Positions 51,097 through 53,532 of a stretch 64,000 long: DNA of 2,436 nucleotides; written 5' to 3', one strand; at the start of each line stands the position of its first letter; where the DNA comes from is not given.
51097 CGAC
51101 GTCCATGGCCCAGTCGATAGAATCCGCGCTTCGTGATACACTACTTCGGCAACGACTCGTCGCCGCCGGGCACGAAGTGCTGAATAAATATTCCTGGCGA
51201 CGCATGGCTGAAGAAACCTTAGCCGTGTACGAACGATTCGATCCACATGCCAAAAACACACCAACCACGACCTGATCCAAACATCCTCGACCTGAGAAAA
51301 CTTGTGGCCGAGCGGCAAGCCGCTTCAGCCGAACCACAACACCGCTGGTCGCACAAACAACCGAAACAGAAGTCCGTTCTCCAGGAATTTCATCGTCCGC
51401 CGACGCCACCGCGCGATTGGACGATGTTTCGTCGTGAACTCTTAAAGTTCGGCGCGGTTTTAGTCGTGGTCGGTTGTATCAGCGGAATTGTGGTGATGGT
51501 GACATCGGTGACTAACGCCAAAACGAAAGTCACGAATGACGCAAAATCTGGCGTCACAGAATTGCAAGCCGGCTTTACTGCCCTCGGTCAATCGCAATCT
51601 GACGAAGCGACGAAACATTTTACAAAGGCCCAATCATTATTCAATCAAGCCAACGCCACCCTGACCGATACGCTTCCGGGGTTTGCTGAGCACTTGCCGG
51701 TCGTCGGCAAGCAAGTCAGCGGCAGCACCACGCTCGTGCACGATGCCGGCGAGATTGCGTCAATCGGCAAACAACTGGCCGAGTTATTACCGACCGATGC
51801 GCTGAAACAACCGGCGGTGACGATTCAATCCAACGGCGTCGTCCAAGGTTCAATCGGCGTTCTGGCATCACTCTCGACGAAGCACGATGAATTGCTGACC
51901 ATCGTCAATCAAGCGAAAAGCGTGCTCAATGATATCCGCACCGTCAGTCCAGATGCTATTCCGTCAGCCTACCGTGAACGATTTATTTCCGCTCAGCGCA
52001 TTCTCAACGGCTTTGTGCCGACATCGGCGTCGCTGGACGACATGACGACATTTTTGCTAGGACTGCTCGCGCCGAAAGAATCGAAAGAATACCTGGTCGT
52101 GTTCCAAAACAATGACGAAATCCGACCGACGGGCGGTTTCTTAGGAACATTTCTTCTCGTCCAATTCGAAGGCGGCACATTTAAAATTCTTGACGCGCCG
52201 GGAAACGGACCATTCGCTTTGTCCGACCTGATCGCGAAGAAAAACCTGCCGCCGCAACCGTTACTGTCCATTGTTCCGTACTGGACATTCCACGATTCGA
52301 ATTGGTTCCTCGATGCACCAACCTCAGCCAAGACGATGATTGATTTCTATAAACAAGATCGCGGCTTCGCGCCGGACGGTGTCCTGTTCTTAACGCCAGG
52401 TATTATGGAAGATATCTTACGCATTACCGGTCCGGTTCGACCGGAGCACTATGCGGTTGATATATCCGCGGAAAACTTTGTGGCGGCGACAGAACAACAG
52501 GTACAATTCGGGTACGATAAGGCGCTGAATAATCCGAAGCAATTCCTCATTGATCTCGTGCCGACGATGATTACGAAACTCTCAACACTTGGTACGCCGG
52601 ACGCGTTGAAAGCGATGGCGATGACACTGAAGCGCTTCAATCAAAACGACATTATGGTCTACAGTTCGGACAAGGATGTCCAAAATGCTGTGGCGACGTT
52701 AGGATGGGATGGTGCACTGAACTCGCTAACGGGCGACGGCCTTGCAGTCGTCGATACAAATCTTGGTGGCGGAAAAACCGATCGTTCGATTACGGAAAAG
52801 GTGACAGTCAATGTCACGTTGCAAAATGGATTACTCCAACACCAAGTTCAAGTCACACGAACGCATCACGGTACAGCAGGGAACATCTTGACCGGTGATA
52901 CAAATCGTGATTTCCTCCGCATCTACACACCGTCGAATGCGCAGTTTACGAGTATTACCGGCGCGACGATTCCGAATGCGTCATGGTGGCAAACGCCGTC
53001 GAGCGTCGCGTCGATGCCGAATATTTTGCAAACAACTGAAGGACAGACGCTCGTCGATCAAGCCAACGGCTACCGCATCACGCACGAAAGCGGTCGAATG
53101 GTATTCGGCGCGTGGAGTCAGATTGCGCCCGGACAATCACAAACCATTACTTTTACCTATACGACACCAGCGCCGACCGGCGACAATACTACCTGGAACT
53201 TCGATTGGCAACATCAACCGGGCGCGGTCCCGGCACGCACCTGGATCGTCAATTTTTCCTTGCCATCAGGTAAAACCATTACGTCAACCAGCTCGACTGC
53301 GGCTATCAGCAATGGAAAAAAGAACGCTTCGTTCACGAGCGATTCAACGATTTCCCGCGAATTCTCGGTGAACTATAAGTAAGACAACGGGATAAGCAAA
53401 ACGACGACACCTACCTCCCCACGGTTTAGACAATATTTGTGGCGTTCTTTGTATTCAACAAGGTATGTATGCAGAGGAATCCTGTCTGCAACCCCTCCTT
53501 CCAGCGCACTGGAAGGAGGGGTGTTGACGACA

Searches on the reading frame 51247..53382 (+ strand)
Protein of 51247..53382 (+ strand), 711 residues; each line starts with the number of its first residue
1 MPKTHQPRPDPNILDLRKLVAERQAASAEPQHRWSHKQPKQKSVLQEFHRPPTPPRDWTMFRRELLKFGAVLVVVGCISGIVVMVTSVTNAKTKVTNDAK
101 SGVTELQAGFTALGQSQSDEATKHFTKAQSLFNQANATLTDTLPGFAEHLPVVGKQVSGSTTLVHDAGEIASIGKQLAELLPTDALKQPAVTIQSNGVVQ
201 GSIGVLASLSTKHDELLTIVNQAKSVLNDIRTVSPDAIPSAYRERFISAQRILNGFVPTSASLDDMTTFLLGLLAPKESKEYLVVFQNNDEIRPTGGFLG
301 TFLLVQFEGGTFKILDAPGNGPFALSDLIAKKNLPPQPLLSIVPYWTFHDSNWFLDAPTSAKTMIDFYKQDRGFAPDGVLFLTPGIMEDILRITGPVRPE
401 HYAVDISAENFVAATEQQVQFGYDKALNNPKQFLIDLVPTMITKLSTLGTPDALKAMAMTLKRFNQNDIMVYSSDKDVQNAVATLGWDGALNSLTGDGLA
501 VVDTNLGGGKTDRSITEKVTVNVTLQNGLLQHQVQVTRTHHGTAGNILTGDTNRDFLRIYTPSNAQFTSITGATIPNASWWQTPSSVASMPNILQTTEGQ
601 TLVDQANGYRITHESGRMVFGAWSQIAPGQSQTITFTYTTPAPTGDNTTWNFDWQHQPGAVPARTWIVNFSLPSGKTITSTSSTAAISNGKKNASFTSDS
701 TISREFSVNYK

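Call 12: search_protein_families(library=pfam, proteins=[window:51247-53382:+], max_evalue=0.01)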
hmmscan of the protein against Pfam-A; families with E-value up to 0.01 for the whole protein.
window:51247-53382:+ (711 aa): 2 families
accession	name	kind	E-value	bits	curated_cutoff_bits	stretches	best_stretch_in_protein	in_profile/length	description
PF13196.11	DUF4012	-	1.4e-24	87.7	28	1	279-418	3-142/144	Protein of unknown function (DUF4012)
PF06483.16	ChiC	-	0.0022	18.4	27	1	593-654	94-155/176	Chitinase C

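Call 15: find_encoding_contigs(protein=window:51247-53382:+, flank=10000, max_places=10)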
Protein window:51247-53382:+ (711 aa): no gene with exactly this product is on record in the collection.
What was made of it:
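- Tried and rejected: The exact-protein look-up of the 711-aa DUF4012 ORF failed because the database holds a shorter start (call 15).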

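Call 16: find_related_loci(query=window:51247-53382:+, collection=genome_contigs, flank=10000)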
Query window:51247-53382:+ (711 aa) in genome_contigs; peptide patterns used: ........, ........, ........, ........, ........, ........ (x = any residue, [..] = any of these).
15 stretches matched a pattern; 1 encode a relative of the query (tblastn E <= 1e-3); 1 distinct loci.
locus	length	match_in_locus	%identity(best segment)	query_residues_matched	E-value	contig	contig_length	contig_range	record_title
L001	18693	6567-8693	60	1-711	0e+0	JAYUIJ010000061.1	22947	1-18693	MAG: Candidatus Kerfeldbacteria bacterium isolate GFS_8656 GFS_8656_60, whole genome shotgun sequence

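Call 24: find_homologous_proteins(query=window:51247-53382:+, max_evalue=1e-30)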
Query window:51247-53382:+ (711 aa): 39 proteins with E <= 1e-30 among 8000 candidates.
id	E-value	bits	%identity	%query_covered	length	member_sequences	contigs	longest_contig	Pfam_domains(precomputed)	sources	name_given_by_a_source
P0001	0.0e+0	1557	100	97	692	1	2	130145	PF13196.12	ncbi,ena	-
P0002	7.9e-281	952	60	100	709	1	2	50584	PF13196.12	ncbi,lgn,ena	-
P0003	2.1e-277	940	58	100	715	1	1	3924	PF13196.12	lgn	-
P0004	2.1e-271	921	58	100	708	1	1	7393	PF13196.12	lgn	-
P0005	2.7e-271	920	58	100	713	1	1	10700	PF13196.12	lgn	-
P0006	1.7e-267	908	56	100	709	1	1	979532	PF13196.12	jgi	-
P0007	5.6e-267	906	57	99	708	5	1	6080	PF13196.12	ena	-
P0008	7.8e-266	902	57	100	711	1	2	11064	PF13196.12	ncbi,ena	-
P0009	2.4e-259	881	56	100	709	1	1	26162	PF13196.12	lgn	-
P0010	3.0e-258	877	56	100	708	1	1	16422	PF13196.12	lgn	-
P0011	3.0e-253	860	56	99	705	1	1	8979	PF13196.12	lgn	-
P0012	3.7e-246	837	54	100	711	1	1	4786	PF13196.12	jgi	jgi:hypothetical protein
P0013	2.2e-245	834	53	100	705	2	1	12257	PF13196.12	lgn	-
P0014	2.9e-238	811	55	92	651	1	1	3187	PF13196.12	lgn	-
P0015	1.3e-229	782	55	90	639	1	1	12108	PF13196.12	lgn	-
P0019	5.7e-203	694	48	100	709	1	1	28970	PF13196.12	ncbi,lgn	-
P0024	2.5e-181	623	45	93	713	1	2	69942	PF13196.12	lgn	-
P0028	4.8e-169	582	42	98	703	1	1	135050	PF13196.12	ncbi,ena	-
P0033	6.3e-159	549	44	89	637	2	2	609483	PF13196.12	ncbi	-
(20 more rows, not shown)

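Call 25: find_encoding_contigs(protein=P0001, flank=3000, max_places=3)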
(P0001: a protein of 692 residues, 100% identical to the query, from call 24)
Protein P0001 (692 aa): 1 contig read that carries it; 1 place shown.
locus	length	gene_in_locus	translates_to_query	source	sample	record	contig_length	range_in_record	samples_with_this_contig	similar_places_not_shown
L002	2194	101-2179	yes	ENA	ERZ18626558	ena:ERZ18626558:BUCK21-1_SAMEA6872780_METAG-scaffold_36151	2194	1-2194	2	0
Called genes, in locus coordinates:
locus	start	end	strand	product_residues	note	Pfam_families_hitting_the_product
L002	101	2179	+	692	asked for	PF13196:DUF4012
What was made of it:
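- Tried and rejected: The 692-aa version led only to a 2-kb contig (call 25).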

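Call 26: find_encoding_contigs(protein=P0006, flank=8000, max_places=2)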
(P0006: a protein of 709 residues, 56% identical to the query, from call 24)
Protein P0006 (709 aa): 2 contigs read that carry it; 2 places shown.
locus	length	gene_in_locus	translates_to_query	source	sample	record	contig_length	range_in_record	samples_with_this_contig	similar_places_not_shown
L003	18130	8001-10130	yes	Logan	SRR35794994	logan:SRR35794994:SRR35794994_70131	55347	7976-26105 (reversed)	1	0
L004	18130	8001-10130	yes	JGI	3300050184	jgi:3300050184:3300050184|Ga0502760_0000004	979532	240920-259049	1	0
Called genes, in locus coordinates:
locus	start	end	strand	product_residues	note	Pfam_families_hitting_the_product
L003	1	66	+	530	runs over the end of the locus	PF01676:Metalloenzyme, PF06415:iPGM_N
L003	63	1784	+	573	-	PF01368:DHH, PF02272:DHHA1, PF17768:RecJ_OB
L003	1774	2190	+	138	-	PF00075:RNase_H, PF13456:RVT_3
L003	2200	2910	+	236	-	PF00990:GGDEF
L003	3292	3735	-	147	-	-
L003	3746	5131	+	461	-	PF13727:CoA_binding_3, PF02397:Bac_transf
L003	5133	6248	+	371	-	PF13439:Glyco_transf_4, PF00534:Glycos_transf_1, PF13692:Glyco_trans_1_4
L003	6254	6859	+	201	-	-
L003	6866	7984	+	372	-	PF13439:Glyco_transf_4, PF13579:Glyco_trans_4_4, PF20706:GT4-conflict, PF00534:Glycos_transf_1, PF13692:Glyco_trans_1_4, PF13524:Glyco_trans_1_2 (weak)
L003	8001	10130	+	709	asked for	PF13196:DUF4012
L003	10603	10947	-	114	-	-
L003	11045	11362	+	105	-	-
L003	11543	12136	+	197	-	-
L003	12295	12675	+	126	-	PF00072:Response_reg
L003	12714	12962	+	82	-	-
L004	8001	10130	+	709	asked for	PF13196:DUF4012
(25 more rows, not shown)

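Call 27: find_encoding_contigs(protein=P0009, flank=8000, max_places=2)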
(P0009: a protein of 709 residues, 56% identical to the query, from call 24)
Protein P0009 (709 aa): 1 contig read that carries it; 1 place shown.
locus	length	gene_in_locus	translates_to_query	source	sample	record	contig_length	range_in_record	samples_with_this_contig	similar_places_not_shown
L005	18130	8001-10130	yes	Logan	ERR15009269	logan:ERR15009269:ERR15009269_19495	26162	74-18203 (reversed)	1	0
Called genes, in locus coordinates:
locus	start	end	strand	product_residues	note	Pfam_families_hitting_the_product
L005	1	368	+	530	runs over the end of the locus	PF01663:Phosphodiest (faint), PF01676:Metalloenzyme, PF06415:iPGM_N, PF00884:Sulfatase (weak)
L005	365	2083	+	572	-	PF01368:DHH, PF02272:DHHA1, PF17768:RecJ_OB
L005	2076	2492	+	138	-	PF00075:RNase_H, PF13456:RVT_3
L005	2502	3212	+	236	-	PF00990:GGDEF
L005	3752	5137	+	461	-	PF13727:CoA_binding_3, PF02397:Bac_transf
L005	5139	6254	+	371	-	PF13439:Glyco_transf_4, PF00534:Glycos_transf_1, PF13692:Glyco_trans_1_4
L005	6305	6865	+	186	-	-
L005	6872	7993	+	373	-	PF13439:Glyco_transf_4, PF13579:Glyco_trans_4_4 (weak), PF20706:GT4-conflict, PF00534:Glycos_transf_1, PF13692:Glyco_trans_1_4, PF13524:Glyco_trans_1_2 (weak)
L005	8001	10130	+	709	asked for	PF13196:DUF4012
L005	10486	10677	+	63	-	-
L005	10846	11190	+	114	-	-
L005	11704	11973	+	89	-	-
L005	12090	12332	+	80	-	-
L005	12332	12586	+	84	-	-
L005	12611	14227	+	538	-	PF03023:MurJ, PF13440:Polysacc_synt_3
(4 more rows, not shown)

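Call 28: find_encoding_contigs(protein=P0010, flank=8000, max_places=2)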
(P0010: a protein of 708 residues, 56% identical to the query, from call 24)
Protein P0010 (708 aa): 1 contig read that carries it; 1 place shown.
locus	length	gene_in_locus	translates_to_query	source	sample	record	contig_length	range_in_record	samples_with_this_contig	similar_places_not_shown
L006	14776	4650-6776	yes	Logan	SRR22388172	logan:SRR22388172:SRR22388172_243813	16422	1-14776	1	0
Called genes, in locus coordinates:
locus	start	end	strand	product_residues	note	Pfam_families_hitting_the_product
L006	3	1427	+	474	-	?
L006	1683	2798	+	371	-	PF13439:Glyco_transf_4, PF00534:Glycos_transf_1, PF13692:Glyco_trans_1_4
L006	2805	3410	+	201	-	-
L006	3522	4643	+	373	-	PF13439:Glyco_transf_4, PF13579:Glyco_trans_4_4, PF20706:GT4-conflict, PF00534:Glycos_transf_1, PF13692:Glyco_trans_1_4, PF13524:Glyco_trans_1_2 (weak)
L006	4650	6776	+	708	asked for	PF13196:DUF4012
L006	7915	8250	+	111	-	-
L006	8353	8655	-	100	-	-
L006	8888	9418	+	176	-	-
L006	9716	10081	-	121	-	-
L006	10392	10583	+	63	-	-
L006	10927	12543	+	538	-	PF03023:MurJ, PF13440:Polysacc_synt_3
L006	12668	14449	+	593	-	PF00009:GTP_EFTU, PF01926:MMR_HSR1 (faint), PF03144:GTP_EFTU_D2, PF00679:EFG_C, PF06421:LepA_C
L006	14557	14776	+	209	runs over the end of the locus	PF03703:bPH_2 (weak)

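Call 33: find_encoding_contigs(protein=P0019, flank=6000, max_places=1)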
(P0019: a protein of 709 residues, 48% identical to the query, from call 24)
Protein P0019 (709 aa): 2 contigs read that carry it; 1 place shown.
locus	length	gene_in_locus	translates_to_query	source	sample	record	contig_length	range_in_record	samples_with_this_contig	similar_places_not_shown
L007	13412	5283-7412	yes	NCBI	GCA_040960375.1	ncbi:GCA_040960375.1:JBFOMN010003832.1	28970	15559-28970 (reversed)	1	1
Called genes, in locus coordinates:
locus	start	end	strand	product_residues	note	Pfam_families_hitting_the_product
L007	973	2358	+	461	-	PF13727:CoA_binding_3 (weak), PF02397:Bac_transf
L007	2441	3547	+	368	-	PF13439:Glyco_transf_4 (weak), PF00534:Glycos_transf_1, PF13692:Glyco_trans_1_4, PF13524:Glyco_trans_1_2 (weak)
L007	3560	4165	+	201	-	-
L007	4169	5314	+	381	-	PF13439:Glyco_transf_4, PF13579:Glyco_trans_4_4, PF20706:GT4-conflict, PF00534:Glycos_transf_1, PF13692:Glyco_trans_1_4, PF13524:Glyco_trans_1_2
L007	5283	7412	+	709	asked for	PF13196:DUF4012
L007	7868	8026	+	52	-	-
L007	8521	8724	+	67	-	-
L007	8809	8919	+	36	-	-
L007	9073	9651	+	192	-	-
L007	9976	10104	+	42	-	-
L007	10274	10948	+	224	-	-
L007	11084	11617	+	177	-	-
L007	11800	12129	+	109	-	-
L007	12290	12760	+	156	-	-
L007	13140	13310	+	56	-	-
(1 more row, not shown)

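Call 34: find_encoding_contigs(protein=P0024, flank=6000, max_places=1)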
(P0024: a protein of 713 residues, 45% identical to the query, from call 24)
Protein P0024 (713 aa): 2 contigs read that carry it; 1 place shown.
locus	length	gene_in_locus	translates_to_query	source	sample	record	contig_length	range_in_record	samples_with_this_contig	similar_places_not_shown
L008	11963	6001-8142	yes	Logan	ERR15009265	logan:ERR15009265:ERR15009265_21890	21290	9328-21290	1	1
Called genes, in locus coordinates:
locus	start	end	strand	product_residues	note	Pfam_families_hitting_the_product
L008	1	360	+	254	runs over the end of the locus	PF00990:GGDEF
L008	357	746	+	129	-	-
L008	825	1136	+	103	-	PF28442:DUF8400 (weak), PF00076:RRM_1, PF28441:RRM_11 (faint)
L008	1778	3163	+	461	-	PF13727:CoA_binding_3, PF02397:Bac_transf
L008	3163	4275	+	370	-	PF13439:Glyco_transf_4, PF00534:Glycos_transf_1, PF13692:Glyco_trans_1_4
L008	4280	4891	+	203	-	-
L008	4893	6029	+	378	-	PF13439:Glyco_transf_4, PF13579:Glyco_trans_4_4, PF20706:GT4-conflict, PF00534:Glycos_transf_1, PF13692:Glyco_trans_1_4, PF13524:Glyco_trans_1_2 (weak)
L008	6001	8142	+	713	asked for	PF13196:DUF4012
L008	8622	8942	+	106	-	-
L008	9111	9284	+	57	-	-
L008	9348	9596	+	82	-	-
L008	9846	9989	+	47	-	-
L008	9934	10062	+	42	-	-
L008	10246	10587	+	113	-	-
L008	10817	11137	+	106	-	-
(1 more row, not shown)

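Call 35: find_encoding_contigs(protein=P0028, flank=6000, max_places=1)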
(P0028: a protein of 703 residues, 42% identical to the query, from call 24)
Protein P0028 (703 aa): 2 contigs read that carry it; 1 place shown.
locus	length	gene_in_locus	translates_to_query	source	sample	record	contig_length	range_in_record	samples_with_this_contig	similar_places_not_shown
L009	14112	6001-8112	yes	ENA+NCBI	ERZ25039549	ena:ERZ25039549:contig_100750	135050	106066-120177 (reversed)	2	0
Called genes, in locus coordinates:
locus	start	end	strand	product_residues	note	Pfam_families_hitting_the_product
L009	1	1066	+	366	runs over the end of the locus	PF12698:ABC2_membrane_3, PF01061:ABC2_membrane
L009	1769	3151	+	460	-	PF13727:CoA_binding_3 (weak), PF02397:Bac_transf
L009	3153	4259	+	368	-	PF13439:Glyco_transf_4, PF00534:Glycos_transf_1, PF13692:Glyco_trans_1_4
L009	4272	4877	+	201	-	-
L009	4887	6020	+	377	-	PF13439:Glyco_transf_4, PF13579:Glyco_trans_4_4, PF20706:GT4-conflict, PF00534:Glycos_transf_1, PF13692:Glyco_trans_1_4, PF13524:Glyco_trans_1_2 (weak)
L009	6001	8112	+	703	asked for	PF13196:DUF4012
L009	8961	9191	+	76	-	-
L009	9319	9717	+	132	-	-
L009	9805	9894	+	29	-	-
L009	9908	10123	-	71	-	-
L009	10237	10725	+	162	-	-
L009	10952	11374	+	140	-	-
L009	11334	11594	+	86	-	-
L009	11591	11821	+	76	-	-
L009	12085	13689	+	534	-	PF03023:MurJ, PF13440:Polysacc_synt_3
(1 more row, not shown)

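Call 36: find_encoding_contigs(protein=P0033, flank=6000, max_places=1)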
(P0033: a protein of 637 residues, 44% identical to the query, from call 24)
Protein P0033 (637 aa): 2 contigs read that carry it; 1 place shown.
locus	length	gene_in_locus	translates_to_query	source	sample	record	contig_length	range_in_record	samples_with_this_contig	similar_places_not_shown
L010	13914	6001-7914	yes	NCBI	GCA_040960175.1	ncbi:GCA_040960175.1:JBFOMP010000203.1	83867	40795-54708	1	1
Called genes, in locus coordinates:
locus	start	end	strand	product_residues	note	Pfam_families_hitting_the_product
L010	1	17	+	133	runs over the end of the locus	PF00075:RNase_H, PF13456:RVT_3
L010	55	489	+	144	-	-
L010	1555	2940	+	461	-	PF13727:CoA_binding_3 (faint), PF02397:Bac_transf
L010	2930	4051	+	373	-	PF13439:Glyco_transf_4, PF00534:Glycos_transf_1, PF13692:Glyco_trans_1_4, PF13524:Glyco_trans_1_2 (weak)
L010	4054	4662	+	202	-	-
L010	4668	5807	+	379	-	PF13439:Glyco_transf_4, PF13579:Glyco_trans_4_4 (weak), PF20706:GT4-conflict, PF00534:Glycos_transf_1, PF13692:Glyco_trans_1_4, PF13524:Glyco_trans_1_2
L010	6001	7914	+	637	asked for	PF13196:DUF4012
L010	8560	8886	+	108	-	-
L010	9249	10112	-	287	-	-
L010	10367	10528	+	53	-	-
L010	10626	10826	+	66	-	-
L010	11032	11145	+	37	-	-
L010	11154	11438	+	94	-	-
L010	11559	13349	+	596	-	PF03023:MurJ, PF01943:Polysacc_synt (weak), PF01554:MatE (weak)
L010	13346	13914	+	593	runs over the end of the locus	PF00009:GTP_EFTU, PF01926:MMR_HSR1 (weak), PF03144:GTP_EFTU_D2 (weak), PF00679:EFG_C, PF06421:LepA_C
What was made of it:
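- Checked: The locus is a conserved chromosomal position that borders a hypervariable island (calls 26-28, 33-36).
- All island genes are co-directional with the RNA (calls 26-28, 33-36).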

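Call 42: find_encoding_contigs(protein=P0005, flank=5000, max_places=1)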
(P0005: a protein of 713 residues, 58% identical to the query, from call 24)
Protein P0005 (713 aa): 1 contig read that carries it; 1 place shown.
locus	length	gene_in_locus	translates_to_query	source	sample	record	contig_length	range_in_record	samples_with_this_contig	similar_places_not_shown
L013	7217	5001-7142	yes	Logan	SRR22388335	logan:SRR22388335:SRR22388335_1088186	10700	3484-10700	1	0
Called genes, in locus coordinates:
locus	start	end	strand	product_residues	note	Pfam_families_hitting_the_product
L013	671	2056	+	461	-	PF13727:CoA_binding_3 (weak), PF02397:Bac_transf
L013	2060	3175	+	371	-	PF13439:Glyco_transf_4 (weak), PF13524:Glyco_trans_1_2 (faint), PF00534:Glycos_transf_1, PF13692:Glyco_trans_1_4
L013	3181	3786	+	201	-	-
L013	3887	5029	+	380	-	PF13439:Glyco_transf_4, PF13579:Glyco_trans_4_4 (weak), PF20706:GT4-conflict, PF00534:Glycos_transf_1, PF13692:Glyco_trans_1_4, PF13524:Glyco_trans_1_2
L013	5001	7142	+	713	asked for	PF13196:DUF4012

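Call 43: find_encoding_contigs(protein=P0013, flank=5000, max_places=1)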
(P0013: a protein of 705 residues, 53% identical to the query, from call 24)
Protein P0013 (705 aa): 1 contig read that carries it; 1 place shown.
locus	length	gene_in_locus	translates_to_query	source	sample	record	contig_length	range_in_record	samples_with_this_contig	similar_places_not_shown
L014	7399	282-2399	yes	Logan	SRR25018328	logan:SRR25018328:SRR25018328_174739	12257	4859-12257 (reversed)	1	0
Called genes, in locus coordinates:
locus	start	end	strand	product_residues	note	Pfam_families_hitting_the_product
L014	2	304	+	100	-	?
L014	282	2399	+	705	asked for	PF13196:DUF4012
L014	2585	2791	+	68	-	-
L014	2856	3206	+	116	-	-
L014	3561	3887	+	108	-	-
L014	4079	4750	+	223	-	-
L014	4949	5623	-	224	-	-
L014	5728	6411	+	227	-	-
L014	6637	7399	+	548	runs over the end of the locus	PF01943:Polysacc_synt, PF03023:MurJ, PF13440:Polysacc_synt_3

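Call 44: find_encoding_contigs(protein=P0004, flank=5000, max_places=1)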
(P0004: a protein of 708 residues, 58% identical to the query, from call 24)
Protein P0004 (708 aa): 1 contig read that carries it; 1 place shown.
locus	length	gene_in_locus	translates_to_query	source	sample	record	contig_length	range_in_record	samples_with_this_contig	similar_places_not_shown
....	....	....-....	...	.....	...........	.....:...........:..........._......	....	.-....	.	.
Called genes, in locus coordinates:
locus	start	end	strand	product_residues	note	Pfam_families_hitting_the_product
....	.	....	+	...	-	?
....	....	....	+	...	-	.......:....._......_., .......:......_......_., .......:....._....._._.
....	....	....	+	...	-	-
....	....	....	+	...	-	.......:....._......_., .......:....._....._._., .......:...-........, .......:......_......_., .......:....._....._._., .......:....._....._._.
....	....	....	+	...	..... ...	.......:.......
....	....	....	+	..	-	-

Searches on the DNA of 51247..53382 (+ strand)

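Call 38: search_rna_families(sources=[L001, L004, L005, L006, L007, L008, L009, L010], threshold=gathering)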
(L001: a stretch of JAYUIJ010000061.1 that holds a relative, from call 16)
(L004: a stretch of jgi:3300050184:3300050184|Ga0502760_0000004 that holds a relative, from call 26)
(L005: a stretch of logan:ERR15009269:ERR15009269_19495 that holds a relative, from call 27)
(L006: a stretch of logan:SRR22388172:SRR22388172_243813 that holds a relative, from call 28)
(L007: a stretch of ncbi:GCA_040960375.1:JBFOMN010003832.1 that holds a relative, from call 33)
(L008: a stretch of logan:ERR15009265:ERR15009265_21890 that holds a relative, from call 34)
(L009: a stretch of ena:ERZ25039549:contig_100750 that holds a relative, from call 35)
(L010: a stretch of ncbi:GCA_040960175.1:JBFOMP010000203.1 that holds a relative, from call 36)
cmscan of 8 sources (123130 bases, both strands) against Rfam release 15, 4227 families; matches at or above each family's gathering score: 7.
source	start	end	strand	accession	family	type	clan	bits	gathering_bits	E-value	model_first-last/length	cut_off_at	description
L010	927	1460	+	RF00010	RNaseP_bact_a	Gene; ribozyme;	CL00002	200.3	100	4.3e-63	1-367/367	no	Bacterial RNase P class A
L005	3285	3740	+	RF00010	RNaseP_bact_a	Gene; ribozyme;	CL00002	195.7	100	1.6e-61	1-367/367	no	Bacterial RNase P class A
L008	1237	1760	+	RF00010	RNaseP_bact_a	Gene; ribozyme;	CL00002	183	100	3.2e-57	1-367/367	no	Bacterial RNase P class A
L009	1122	1754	+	RF00010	RNaseP_bact_a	Gene; ribozyme;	CL00002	175.8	100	8.9e-55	1-367/367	no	Bacterial RNase P class A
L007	372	886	+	RF00010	RNaseP_bact_a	Gene; ribozyme;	CL00002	155.9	100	4.9e-48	1-367/367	no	Bacterial RNase P class A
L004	3070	3626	+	RF00010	RNaseP_bact_a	Gene; ribozyme;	CL00002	124.9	100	1.6e-37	1-367/367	no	Bacterial RNase P class A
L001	1787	2120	+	RF00010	RNaseP_bact_a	Gene; ribozyme;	CL00002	122.8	100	8.1e-37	1-367/367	no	Bacterial RNase P class A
